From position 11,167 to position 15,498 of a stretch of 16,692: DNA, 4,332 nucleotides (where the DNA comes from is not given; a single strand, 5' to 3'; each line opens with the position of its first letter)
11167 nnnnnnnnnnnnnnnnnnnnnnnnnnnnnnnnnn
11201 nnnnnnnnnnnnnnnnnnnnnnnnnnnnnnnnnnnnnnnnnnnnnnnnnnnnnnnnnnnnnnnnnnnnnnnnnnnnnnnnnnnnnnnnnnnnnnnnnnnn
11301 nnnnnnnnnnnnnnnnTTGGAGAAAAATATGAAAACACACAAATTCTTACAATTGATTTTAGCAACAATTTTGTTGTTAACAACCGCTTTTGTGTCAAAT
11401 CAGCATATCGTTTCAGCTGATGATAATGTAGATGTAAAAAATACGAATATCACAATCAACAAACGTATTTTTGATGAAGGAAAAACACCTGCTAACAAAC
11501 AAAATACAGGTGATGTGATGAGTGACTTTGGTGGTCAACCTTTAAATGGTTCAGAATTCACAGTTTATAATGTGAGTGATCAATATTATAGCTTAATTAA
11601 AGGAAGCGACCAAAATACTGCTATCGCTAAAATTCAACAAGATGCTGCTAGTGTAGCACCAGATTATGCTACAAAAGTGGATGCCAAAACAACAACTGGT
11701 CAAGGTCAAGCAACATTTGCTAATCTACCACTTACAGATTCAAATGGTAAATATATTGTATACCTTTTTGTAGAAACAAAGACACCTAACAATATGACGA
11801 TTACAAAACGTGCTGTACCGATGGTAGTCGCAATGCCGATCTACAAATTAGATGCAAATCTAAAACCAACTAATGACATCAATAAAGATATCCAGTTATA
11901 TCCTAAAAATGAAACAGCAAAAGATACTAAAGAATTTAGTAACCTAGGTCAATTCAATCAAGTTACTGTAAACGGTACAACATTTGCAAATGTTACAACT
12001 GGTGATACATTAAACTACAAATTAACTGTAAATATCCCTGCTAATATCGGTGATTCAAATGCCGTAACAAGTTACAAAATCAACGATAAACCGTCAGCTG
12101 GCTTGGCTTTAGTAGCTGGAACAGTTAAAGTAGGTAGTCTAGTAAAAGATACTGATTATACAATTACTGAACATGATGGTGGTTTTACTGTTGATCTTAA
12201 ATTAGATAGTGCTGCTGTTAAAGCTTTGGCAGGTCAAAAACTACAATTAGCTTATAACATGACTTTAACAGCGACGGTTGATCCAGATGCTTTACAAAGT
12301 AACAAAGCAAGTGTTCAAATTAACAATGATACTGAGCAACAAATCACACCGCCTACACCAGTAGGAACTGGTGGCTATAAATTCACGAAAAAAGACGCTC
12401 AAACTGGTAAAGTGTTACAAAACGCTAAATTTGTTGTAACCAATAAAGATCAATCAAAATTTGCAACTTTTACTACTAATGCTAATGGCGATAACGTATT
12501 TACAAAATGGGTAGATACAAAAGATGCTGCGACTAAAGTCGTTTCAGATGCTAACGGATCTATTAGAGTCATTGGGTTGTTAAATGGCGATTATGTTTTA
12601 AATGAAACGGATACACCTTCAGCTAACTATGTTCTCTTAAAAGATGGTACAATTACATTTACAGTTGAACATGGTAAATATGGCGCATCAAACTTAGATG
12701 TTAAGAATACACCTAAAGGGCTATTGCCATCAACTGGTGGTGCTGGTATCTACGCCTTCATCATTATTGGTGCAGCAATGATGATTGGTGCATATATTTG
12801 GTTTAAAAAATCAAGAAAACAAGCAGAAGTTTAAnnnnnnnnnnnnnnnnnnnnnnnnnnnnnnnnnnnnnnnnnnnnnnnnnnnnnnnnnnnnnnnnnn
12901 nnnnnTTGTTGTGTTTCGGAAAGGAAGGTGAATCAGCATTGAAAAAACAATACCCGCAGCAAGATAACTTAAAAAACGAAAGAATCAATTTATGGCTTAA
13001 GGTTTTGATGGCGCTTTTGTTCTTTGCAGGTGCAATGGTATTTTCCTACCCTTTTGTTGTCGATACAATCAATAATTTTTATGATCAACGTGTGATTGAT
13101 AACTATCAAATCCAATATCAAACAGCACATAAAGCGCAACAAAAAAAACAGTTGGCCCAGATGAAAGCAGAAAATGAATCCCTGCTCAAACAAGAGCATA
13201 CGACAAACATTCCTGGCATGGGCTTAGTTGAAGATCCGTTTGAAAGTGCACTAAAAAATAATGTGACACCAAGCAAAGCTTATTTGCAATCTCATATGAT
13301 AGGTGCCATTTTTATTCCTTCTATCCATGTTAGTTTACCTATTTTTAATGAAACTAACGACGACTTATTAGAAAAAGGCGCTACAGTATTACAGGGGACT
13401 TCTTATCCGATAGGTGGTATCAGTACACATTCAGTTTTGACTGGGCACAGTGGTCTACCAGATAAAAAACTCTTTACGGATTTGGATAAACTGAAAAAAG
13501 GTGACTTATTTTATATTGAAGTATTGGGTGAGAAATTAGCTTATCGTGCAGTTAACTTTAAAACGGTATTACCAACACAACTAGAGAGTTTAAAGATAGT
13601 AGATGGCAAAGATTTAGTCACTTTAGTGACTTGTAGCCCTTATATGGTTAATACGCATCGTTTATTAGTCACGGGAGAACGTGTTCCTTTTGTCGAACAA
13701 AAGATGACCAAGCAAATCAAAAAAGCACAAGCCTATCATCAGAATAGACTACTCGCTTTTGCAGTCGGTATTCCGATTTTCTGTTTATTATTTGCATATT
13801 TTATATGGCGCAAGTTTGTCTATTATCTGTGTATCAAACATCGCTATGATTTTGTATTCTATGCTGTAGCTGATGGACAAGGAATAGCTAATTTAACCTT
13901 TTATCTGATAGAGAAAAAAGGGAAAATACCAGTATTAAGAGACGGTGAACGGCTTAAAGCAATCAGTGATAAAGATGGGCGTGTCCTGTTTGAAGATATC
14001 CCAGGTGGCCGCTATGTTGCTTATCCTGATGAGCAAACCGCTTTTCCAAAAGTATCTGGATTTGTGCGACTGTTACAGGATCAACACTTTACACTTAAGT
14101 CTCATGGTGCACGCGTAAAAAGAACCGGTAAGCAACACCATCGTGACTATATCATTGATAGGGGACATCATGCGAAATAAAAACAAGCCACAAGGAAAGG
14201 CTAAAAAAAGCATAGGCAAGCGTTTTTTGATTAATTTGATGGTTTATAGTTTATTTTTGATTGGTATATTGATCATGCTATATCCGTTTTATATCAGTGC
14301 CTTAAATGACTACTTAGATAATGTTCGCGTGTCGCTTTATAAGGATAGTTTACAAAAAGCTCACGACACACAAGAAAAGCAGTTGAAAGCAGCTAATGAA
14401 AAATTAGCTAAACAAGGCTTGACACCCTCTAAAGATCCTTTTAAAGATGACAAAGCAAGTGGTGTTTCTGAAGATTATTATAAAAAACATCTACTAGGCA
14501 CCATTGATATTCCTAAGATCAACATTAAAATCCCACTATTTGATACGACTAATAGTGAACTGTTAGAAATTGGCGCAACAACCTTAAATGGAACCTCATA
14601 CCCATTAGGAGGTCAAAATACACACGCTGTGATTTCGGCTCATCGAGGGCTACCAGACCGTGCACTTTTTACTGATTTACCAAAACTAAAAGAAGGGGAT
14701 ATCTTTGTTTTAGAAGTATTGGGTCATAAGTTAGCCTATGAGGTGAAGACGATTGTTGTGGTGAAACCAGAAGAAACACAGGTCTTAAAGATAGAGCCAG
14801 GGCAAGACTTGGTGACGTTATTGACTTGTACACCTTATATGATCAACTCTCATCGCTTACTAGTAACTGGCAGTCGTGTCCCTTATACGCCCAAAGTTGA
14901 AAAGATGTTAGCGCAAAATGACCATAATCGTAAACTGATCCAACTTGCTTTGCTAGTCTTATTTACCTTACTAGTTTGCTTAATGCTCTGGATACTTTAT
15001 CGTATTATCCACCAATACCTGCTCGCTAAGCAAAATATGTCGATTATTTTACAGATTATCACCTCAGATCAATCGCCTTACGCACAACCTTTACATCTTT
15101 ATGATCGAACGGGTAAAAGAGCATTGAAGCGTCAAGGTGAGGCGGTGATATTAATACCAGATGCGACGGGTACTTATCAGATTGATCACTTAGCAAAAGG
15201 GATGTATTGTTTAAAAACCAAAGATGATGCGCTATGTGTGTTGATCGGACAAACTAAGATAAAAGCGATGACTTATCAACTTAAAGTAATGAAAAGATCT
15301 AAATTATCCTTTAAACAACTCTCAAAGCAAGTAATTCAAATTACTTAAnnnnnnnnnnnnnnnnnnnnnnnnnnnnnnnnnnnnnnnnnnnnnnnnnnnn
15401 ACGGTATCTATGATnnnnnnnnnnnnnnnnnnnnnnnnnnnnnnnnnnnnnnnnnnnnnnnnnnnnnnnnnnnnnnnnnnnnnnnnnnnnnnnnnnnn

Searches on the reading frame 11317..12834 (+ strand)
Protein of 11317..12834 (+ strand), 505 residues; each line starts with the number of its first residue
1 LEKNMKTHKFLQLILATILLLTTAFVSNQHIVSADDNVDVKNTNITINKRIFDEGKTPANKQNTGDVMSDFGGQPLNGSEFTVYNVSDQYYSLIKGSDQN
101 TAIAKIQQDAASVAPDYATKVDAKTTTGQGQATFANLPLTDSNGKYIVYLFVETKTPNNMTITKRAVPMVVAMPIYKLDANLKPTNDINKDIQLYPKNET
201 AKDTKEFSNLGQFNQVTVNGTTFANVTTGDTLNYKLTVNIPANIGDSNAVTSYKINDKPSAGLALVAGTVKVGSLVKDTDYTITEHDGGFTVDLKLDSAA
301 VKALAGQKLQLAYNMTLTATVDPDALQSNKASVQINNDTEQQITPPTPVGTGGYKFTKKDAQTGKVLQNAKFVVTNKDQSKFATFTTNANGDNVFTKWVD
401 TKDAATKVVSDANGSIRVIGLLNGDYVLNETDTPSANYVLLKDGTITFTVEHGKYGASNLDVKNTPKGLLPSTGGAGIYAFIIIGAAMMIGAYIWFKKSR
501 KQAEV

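Call 5: search_protein_families(library=pfam, proteins=[window:11317-12834:+], max_evalue=0.01)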
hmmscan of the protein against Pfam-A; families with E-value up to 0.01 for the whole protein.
window:11317-12834:+ (505 aa): 4 families
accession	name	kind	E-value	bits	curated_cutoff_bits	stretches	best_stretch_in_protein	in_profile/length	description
PF16555.11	GramPos_pilinD1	-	2.1e-37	129.5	23.1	1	41-199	2-160/160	Gram-positive pilin subunit D1, N-terminal domain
PF17802.7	SpaA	-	5.1e-17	62.3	23.1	3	404-454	32-80/91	Prealbumin-like fold domain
PF16569.11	GramPos_pilinBB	-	6.9e-09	37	30.5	1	229-338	2-115/116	Gram-positive pilin backbone subunit 2, Cna-B-like domain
PF00746.26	Gram_pos_anchor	-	1.1e-07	32.1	20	1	463-503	2-42/43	LPXTG cell wall anchor motif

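Call 6: search_protein_families(library=ncbifam, proteins=[window:11317-12834:+], max_evalue=0.01)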
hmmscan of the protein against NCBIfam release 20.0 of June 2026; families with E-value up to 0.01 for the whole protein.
window:11317-12834:+ (505 aa): 5 families
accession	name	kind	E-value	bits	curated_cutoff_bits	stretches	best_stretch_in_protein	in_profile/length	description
NF033902.0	iso_D2_wall_anc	subfamily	1.9e-51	175.5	95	1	8-499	6-539/540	SpaH/EbpB family LPXTG-anchored major pilin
TIGR04226.1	RrgB_K2N_iso_D2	domain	1.1e-15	58.5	30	1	217-336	8-123/123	isopeptide-forming domain-containing fimbrial protein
NF053819.1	EF0750_LPXTG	subfamily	9.9e-07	29.2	47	1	458-501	61-104/105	EF2685/EF0750 family sortase-dependent surface protein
TIGR01167.1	LPXTG_anchor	domain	3.3e-05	24.3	15.9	1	470-501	2-33/34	LPXTG cell wall anchor domain-containing protein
TIGR01451.2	B_ant_repeat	repeat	0.00038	20.4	24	1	224-273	6-51/53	DUF11 type repeat protein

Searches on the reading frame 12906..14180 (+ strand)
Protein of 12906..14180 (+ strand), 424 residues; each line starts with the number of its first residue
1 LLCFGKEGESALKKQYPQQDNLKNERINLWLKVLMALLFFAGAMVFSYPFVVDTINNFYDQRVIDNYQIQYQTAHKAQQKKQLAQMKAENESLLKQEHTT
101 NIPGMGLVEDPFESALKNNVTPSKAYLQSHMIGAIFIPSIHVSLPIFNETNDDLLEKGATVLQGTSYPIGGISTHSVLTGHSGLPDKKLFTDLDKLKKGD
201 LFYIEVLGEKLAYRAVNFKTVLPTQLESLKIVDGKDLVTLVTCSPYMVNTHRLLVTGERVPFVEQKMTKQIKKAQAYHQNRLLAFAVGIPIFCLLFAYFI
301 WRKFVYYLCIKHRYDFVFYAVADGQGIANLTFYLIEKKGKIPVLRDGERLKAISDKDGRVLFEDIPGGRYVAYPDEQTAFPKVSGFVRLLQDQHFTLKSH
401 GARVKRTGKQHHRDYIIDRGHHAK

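Call 5: search_protein_families(library=pfam, proteins=[window:12906-14180:+], max_evalue=0.01)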
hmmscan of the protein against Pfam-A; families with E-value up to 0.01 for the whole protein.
window:12906-14180:+ (424 aa): 2 families
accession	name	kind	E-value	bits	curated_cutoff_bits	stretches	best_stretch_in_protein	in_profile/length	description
PF04203.18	Sortase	-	1.8e-20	73.3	26.6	1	135-260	1-125/125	Sortase domain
PF17802.7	SpaA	-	0.0093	16.5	23.1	0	323-372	12-56/91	Prealbumin-like fold domain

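Call 6: search_protein_families(library=ncbifam, proteins=[window:12906-14180:+], max_evalue=0.01)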
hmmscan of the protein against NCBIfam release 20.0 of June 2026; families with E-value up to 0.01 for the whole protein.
window:12906-14180:+ (424 aa): 6 families
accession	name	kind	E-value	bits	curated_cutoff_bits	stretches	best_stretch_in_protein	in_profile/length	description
NF033745.1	class_C_sortase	subfamily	6.5e-76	254.9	160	1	35-259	1-220/220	class C sortase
TIGR01076.1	sortase_fam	subfamily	4.9e-45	152.7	39.35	1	133-266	1-134/136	sortase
NF058671.1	sortase_SrtD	exception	4.2e-16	59.2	140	1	69-246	13-171/187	class D sortase, LPxTATN-specific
NF033746.1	class_D_sortase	subfamily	2.1e-13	50.3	165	1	128-247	6-118/135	class D sortase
NF033747.1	class_E_sortase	subfamily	1.3e-11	44.8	160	1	86-259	39-205/211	class E sortase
TIGR03784.1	marine_sortase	equivalog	0.00058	19.5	158.25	1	128-248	47-161/174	class GN sortase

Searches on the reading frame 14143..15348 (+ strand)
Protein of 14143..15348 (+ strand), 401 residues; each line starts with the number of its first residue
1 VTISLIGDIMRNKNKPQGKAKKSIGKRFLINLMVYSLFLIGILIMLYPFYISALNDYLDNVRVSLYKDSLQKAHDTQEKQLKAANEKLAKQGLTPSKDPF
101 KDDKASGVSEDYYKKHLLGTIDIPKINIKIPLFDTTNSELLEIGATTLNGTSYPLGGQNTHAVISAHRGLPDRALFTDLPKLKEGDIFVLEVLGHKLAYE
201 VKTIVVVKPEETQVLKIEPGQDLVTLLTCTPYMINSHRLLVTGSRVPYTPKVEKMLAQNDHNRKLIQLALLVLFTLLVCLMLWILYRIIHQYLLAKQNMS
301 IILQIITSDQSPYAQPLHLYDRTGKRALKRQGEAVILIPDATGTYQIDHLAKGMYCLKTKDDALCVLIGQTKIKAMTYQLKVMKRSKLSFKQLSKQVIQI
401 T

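Call 5: search_protein_families(library=pfam, proteins=[window:14143-15348:+], max_evalue=0.01)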
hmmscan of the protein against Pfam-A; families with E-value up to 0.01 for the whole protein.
window:14143-15348:+ (401 aa): 2 families
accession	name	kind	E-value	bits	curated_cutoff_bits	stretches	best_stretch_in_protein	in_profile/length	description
PF04203.18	Sortase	-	3.2e-23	82.3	26.6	1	121-246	1-125/125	Sortase domain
PF05434.16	Tmemb_9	-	0.0073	16.6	28.6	0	241-318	27-102/145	TMEM9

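Call 6: search_protein_families(library=ncbifam, proteins=[window:14143-15348:+], max_evalue=0.01)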
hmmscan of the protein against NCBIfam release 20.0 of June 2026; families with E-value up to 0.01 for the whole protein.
window:14143-15348:+ (401 aa): 6 families
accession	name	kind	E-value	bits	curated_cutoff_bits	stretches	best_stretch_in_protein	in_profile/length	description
NF033745.1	class_C_sortase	subfamily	8.2e-73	244.8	160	1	36-245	3-220/220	class C sortase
TIGR01076.1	sortase_fam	subfamily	1.8e-45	154.1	39.35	1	119-253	1-135/136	sortase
NF058671.1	sortase_SrtD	exception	6.2e-20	71.7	140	1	69-232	19-171/187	class D sortase, LPxTATN-specific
NF033746.1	class_D_sortase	subfamily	2e-16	60.1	165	1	114-233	6-118/135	class D sortase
NF033747.1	class_E_sortase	subfamily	6.8e-16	58.7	160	1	71-246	42-206/211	class E sortase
TIGR03784.1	marine_sortase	equivalog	6.6e-07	29.1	158.25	1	119-233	52-160/174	class GN sortase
